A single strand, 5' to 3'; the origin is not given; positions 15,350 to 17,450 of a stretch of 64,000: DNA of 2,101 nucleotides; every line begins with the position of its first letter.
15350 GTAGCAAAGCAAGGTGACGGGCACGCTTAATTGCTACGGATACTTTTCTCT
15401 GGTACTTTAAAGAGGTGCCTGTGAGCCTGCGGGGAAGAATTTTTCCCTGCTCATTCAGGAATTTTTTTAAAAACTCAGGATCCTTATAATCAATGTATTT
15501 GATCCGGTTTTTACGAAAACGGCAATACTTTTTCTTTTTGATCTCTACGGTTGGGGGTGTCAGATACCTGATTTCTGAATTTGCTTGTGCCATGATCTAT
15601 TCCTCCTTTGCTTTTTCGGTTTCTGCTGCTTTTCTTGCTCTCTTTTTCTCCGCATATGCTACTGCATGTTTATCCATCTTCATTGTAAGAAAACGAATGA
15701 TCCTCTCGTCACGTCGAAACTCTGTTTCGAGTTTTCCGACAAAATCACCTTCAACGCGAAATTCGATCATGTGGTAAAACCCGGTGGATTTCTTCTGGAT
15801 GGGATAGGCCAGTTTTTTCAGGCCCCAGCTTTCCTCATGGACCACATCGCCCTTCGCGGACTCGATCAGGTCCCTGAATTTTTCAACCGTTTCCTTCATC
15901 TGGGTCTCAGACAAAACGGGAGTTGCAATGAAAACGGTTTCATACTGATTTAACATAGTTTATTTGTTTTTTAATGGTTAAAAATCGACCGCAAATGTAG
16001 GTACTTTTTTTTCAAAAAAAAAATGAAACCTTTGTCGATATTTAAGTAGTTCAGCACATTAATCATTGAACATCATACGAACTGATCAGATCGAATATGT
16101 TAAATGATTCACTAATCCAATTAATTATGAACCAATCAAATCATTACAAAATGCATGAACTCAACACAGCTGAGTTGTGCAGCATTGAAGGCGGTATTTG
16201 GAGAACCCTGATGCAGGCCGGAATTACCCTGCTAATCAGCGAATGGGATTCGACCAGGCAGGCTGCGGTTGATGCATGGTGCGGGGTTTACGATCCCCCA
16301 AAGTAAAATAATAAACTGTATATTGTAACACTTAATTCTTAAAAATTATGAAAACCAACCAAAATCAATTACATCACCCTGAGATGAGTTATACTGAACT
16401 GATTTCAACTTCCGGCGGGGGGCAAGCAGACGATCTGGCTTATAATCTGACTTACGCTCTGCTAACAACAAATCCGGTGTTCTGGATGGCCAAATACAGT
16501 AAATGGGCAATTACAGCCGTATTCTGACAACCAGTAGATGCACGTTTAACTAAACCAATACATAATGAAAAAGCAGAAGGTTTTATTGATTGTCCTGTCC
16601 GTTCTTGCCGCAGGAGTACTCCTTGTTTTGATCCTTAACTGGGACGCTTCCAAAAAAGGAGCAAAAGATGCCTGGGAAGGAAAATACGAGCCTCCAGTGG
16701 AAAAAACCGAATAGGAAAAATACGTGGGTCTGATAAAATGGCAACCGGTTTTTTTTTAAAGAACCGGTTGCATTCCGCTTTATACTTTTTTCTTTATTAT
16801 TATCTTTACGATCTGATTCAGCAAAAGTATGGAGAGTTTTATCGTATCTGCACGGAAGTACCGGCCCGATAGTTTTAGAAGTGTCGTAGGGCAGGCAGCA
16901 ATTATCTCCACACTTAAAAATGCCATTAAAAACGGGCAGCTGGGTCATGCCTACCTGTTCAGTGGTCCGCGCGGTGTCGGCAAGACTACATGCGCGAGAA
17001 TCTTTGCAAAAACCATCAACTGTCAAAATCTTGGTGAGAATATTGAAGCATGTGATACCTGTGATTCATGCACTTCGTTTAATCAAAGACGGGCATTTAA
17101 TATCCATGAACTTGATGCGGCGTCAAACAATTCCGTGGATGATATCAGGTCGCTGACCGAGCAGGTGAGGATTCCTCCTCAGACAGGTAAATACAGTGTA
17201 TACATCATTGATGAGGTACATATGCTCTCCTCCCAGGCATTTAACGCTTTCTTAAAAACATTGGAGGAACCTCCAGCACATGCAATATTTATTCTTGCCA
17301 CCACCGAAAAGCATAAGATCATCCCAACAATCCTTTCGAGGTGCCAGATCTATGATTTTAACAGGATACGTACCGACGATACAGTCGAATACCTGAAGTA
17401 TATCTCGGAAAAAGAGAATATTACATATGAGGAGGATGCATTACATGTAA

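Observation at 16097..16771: Orphan cassette of two double-glycine-leader peptides plus a 49-aa membrane peptide between the rpsF operon and dnaX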

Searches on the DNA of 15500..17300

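Call 23: search_rna_families(source=window, start=15500, end=17300, threshold=evalue, max_evalue=1)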
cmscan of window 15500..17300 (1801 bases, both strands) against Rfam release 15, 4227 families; matches with E-value up to 1: 2.
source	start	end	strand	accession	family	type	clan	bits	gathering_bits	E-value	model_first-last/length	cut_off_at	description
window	15948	16309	+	RF02546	LSU_trypano_mito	Gene; rRNA;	CL00112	17.3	60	0.55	1-561/561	no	Trypanosomatid mitochondrial large subunit ribosomal RNA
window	17135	17185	+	RF01124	sR36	Gene; snRNA; snoRNA; CD-box;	-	15.6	55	0.6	1-55/55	no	Small nucleolar RNA sR36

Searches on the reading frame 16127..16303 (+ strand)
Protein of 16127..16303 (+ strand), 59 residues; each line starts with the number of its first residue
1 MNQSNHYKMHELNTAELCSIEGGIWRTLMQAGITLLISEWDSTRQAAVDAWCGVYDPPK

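Call 3: search_protein_families(library=ncbifam, proteins=[window:16127-16303:+], max_evalue=10)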
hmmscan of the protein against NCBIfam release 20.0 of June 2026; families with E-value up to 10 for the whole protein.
seq(59 aa): 1 family
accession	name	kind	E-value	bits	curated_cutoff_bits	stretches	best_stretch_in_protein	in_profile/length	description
TIGR03949.1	bact_IIb_cerein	subfamily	0.0098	15.7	21.5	1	11-27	3-19/45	class IIb bacteriocin, lactobin A/cerein 7B family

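Call 4: search_protein_families(library=pfam, proteins=[window:16127-16303:+], max_evalue=10)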
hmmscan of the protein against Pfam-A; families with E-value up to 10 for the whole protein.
seq(59 aa): 1 family
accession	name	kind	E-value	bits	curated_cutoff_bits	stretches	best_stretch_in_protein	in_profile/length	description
PF10439.15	Bacteriocin_IIc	-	0.16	12.4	27.1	1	9-27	4-19/59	Bacteriocin class II with double-glycine leader peptide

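Call 6: find_homologous_proteins(query=window:16127-16303:+, max_evalue=10)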
Query seq(59 aa) (59 aa): 1 proteins with E <= 10 among 1 candidates.
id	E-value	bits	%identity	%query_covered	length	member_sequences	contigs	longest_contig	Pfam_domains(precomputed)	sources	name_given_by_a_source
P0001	1.8e-34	134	100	100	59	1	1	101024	-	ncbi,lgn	-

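Call 7: find_encoding_contigs(protein=P0001, flank=3000, max_places=5)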
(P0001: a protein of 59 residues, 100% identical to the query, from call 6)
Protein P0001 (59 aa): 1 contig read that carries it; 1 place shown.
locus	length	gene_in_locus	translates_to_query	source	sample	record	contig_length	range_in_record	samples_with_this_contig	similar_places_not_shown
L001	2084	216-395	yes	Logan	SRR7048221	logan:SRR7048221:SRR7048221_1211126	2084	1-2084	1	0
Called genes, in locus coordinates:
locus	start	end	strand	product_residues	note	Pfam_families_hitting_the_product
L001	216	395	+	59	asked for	-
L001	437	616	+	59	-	-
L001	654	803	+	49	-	-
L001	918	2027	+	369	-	PF05496:RuvB_N (faint), PF13177:DNA_pol3_delta2, PF00004:AAA, PF07728:AAA_5 (faint), PF13173:AAA_14 (faint), PF13401:AAA_22 (weak), PF22608:DNAX_ATPase_lid, PF12169:DNA_pol3_gamma3, +1 more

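Call 44: search_protein_representatives(alignment_id=A4)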
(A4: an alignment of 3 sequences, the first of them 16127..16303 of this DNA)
Query: 3 sequences, 50 profile positions. Proteins with E-value up to 0.001 (for the whole library): 13; up to 1e-10: 1; up to 1e-30: 0. The best 13 are listed.
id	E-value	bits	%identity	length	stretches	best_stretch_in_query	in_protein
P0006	1.7e-14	69.3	-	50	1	1-49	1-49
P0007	1.3e-10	56.9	-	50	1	11-47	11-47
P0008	2.4e-09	52.8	-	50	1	12-49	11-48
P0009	1.3e-08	50.5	-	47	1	3-49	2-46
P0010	5.3e-08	48.5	-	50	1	1-47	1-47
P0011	6.7e-08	48.2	-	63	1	15-45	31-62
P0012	6.8e-08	48.2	-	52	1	8-48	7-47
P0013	8.9e-08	47.8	-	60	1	16-45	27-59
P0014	7.3e-07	44.9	-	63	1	14-45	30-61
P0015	6.3e-05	38.7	-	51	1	2-49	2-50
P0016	1.9e-04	37.1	-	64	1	16-45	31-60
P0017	3.1e-04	36.5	-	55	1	5-45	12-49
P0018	6.6e-04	35.4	-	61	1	19-47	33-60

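Call 46: find_encoding_contigs(protein=P0016, flank=8000, max_places=4)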
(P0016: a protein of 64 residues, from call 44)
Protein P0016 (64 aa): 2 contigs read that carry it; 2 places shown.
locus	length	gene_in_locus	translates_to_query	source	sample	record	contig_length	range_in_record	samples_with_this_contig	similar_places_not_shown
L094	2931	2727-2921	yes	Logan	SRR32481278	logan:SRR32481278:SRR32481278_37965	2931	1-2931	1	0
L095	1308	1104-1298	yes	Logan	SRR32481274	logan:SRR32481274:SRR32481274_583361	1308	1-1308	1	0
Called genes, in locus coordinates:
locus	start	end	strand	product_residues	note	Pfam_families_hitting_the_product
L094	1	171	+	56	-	?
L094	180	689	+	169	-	PF04134:DCC1-like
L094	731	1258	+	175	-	PF13473:Cupredoxin_1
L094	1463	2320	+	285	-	PF12833:HTH_18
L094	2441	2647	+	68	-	-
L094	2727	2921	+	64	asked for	-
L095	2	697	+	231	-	?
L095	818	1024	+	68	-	-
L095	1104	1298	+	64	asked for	-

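Call 47: find_encoding_contigs(protein=P0013, flank=8000, max_places=4)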
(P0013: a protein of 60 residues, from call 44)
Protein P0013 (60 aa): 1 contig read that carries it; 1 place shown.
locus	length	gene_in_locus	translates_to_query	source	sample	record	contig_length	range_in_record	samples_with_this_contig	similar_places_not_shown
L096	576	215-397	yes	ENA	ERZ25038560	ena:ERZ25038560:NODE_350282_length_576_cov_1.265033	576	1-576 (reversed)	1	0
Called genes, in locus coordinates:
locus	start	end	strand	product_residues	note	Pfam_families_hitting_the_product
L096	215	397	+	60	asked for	-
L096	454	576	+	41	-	?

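Call 48: find_encoding_contigs(protein=P0014, flank=8000, max_places=3)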
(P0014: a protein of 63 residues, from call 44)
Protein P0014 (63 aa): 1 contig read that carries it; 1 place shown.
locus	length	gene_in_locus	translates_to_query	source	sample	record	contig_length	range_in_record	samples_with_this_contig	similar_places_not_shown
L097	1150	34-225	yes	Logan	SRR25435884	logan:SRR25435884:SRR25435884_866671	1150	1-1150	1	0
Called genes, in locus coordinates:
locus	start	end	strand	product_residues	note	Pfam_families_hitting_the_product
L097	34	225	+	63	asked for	-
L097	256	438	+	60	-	-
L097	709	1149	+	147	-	?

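Call 49: find_encoding_contigs(protein=P0018, flank=8000, max_places=3)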
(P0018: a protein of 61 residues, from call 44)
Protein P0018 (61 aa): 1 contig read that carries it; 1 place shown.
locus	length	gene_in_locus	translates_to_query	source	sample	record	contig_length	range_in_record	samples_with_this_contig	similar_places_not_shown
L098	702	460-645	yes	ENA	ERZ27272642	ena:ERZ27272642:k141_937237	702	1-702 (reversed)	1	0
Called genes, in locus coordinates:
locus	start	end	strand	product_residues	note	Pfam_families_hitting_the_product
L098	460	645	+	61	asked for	-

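Call 50: find_encoding_contigs(protein=P0010, flank=8000, max_places=3)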
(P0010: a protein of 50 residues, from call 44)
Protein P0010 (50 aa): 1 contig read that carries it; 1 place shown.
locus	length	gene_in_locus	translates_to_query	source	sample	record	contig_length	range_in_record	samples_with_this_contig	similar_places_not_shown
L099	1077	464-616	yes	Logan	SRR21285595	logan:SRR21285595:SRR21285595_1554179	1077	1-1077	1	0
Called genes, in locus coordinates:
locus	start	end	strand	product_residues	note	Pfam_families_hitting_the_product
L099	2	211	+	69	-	?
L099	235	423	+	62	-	-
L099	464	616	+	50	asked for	-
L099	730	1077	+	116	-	?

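Call 51: find_encoding_contigs(protein=P0008, flank=8000, max_places=3)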
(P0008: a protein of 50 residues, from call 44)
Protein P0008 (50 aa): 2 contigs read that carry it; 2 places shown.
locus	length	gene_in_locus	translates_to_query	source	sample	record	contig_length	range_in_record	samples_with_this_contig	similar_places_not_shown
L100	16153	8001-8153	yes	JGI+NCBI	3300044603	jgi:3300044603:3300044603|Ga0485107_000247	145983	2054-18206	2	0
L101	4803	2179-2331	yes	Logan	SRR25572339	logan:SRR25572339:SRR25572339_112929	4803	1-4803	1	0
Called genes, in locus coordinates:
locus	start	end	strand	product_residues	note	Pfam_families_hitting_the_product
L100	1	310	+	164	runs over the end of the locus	PF00186:DHFR_1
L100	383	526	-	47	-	-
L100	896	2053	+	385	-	PF25940:LcnD_C (faint), PF26002:Beta-barrel_AprE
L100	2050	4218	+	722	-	PF03412:Peptidase_C39, PF00664:ABC_membrane, PF00005:ABC_tran, PF02463:SMC_N (faint)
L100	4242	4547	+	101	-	PF08279:HTH_11 (weak)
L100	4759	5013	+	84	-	-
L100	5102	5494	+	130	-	-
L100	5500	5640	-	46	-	-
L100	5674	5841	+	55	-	-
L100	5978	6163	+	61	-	-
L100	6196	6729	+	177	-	PF02517:Rce1-like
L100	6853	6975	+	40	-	-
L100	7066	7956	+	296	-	PF02517:Rce1-like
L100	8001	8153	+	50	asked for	-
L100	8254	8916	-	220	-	PF03167:UDG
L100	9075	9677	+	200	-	PF00578:AhpC-TSA, PF08534:Redoxin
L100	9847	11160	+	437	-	PF02646:RmuC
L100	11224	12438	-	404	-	PF06689:zf-C4_ClpX, PF00493:MCM (weak), PF05496:RuvB_N (weak), PF07724:AAA_2, PF13401:AAA_22 (weak), PF00004:AAA, PF07728:AAA_5 (weak), PF10431:ClpB_D2-small, +1 more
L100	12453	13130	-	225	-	PF00574:CLP_protease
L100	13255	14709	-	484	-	PF05697:Trigger_N, PF28537:FKBP-like_TF, PF05698:Trigger_C (weak), PF28539:TF_C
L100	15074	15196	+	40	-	-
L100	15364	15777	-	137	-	PF13366:PDDEXK_3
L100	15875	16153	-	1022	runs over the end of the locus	PF02384:N6_Mtase (faint), PF07669:Eco57I, PF12950:TaqI_C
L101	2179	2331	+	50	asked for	-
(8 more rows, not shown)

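Call 56: search_solved_structures(query=A2, max_evalue=10)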
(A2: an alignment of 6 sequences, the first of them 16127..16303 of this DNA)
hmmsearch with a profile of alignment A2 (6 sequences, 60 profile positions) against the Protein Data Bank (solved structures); distinct sequences matched with E-value up to 10: 1.
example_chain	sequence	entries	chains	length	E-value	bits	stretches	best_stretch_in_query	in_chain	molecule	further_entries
4j72_A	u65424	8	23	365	0.39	13.9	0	19-41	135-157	Phospho-N-acetylmuramoyl-pentapeptide-transferase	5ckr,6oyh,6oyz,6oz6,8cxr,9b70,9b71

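Call 59: search_protein_families(library=ncbifam, alignment_id=A5, max_evalue=1)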
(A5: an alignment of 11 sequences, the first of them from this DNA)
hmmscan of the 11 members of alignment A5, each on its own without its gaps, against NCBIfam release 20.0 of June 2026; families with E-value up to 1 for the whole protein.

A. member 1, seq(59 aa): 1 family
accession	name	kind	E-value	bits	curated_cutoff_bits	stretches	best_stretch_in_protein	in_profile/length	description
TIGR03949.1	bact_IIb_cerein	subfamily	0.0098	15.7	21.5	1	11-27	3-19/45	class IIb bacteriocin, lactobin A/cerein 7B family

B. families by the number of members that match (of 11 scanned): 4 families
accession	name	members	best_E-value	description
TIGR03949.1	bact_IIb_cerein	5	0.0076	class IIb bacteriocin, lactobin A/cerein 7B family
NF033215.1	BlpC_Streptocco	2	0.0028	quorum-sensing system pheromone BlpC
TIGR01847.1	bacteriocin_sig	2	0.011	bacteriocin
NF007390.0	PRK09915.1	1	0.094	MdtP family multidrug efflux transporter outer membrane subunit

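Call 66: list_cluster_members(proteins=[P0001, P0004, P0002, P0007, P0009, P0015, P0017, P0011, P0012, P0010])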
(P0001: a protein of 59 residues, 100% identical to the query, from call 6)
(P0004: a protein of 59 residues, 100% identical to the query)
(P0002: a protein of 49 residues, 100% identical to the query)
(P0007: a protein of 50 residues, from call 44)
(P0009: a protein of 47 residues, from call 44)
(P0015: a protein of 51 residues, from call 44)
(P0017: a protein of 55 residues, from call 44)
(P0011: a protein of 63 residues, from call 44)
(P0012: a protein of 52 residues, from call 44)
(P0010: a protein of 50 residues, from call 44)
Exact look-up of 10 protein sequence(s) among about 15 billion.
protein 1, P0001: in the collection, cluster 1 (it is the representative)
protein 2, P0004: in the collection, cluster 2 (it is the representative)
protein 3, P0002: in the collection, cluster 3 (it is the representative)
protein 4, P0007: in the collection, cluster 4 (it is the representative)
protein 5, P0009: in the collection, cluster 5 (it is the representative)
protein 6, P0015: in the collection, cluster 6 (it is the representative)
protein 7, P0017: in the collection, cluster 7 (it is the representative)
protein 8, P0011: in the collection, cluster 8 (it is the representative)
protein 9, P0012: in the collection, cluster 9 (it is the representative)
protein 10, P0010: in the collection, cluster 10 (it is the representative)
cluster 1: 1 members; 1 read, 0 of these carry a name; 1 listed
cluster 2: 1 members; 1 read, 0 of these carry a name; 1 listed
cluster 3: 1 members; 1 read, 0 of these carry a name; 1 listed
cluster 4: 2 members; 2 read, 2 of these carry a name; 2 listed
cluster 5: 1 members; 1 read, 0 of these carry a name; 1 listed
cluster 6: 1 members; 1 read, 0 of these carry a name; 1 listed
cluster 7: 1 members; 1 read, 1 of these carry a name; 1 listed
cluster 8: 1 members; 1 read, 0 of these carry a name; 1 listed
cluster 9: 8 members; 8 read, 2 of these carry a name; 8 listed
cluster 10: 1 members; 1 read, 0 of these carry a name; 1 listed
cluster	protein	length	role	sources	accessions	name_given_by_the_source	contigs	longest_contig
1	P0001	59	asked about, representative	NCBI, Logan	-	-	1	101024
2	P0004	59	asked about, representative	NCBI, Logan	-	-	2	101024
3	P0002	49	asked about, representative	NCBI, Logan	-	-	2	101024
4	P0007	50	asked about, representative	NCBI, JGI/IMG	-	uncharacterized membrane-anchored protein YhcB (DUF1043 family)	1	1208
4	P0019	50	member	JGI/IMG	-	hypothetical protein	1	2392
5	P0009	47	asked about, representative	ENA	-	-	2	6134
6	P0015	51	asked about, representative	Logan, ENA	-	-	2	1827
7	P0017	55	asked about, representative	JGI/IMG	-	hypothetical protein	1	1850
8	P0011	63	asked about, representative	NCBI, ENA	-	-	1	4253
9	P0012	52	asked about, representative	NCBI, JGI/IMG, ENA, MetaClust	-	\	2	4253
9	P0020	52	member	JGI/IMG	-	hypothetical protein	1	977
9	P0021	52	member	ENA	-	-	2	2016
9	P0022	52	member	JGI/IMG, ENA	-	-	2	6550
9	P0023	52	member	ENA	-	-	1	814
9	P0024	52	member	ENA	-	-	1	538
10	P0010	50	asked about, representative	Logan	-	-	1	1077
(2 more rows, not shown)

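Call 67: find_encoding_contigs(protein=P0009, flank=8000, max_places=2)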
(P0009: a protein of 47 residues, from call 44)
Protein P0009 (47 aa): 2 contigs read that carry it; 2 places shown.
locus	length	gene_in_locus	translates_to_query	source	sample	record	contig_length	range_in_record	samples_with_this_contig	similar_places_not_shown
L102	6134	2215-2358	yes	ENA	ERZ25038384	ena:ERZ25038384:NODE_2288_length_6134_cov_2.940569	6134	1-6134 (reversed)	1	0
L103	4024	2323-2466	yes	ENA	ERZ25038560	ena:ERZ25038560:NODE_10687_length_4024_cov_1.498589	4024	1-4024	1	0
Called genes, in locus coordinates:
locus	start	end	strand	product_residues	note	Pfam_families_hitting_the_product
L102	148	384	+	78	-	-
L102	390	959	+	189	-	-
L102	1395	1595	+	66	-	-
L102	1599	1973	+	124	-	-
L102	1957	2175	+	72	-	-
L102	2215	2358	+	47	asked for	-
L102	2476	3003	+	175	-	PF11667:DUF3267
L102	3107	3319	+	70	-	-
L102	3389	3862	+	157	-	PF02517:Rce1-like (weak)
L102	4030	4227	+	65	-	-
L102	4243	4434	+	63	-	-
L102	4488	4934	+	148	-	-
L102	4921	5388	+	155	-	PF02517:Rce1-like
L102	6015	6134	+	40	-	?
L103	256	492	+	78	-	-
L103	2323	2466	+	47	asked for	-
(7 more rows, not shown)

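Call 78: predict_structure(alignment_id=A4)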
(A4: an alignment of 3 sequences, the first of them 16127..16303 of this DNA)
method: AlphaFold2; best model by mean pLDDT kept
length: 59 residues; sequences in the alignment: 3
mean_pLDDT: 63.9   pTM: 0.31
mean pLDDT of the five models: 63.9, 62.1, 61.3, 58.1, 52.5
residues with pLDDT >= 90: 0; 70-90: 13; 50-70: 45; < 50: 1
segments of 3 or more residues with pLDDT < 50: none
pLDDT, mean of each block of 10 residues (from residue 1): 55 58 67 68 69 66
secondary structure, 60 per line:
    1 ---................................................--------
elements in order: H4-51

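Call 79: search_dna_similar(query=window:16127-16303:+, collection=plasmids, mode=protein, max_evalue=0.1, max_rows=10)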
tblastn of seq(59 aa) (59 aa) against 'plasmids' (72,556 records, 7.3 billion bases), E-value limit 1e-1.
No match.

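Call 81: find_related_loci(query=A5, collection=viral_contigs, flank=5000)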
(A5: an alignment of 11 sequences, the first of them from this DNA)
Query A5 (59 aa) in viral_contigs; peptide patterns used: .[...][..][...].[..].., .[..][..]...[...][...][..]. (x = any residue, [..] = any of these).
5 stretches matched a pattern, but none encodes a relative of the query by tblastn (E <= 1e-3).
